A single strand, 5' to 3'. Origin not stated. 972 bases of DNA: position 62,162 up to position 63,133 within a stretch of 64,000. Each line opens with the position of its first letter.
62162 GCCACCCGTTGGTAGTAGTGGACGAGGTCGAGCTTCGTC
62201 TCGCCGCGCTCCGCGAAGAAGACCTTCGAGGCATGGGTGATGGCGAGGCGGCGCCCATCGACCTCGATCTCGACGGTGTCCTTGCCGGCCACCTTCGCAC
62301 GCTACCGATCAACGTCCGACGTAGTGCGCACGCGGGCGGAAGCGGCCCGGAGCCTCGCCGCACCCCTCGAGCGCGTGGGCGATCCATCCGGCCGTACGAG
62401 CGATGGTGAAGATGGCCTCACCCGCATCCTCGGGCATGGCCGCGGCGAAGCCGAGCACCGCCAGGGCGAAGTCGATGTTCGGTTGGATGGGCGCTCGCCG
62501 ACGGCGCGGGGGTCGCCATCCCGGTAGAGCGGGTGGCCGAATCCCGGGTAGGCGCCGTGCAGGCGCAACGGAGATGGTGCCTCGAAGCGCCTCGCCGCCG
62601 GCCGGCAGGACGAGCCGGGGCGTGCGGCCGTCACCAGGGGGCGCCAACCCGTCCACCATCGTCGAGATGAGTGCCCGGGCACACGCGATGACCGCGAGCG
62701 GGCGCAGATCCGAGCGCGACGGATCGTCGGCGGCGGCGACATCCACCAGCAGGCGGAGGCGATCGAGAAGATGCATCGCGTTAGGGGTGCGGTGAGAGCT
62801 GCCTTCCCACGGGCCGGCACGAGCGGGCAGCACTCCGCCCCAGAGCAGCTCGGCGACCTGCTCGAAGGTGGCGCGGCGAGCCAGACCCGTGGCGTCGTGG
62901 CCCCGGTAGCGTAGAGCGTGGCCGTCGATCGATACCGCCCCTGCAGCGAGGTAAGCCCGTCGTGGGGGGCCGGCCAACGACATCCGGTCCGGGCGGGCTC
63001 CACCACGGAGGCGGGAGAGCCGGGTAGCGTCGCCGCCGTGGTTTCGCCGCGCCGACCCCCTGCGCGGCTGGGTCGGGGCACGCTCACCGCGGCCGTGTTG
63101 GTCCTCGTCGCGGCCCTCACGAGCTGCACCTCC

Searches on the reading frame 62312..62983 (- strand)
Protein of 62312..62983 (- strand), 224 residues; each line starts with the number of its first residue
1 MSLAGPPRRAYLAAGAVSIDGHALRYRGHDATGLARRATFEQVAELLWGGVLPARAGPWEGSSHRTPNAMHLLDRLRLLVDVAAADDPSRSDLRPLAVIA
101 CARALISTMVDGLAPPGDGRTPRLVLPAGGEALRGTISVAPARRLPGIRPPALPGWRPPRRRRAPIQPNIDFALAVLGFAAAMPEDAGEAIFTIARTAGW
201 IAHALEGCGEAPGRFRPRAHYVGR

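Call 53: search_protein_families(library=pfam, max_evalue=0.00001, proteins=[window:62312-62983:-])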
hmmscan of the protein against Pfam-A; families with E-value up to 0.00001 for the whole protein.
seq(224 aa): 1 family
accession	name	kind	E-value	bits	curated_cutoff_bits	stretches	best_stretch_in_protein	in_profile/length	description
PF00285.26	Citrate_synt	-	9.5e-18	64.8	27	2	163-217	303-356/357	Citrate synthase, C-terminal domain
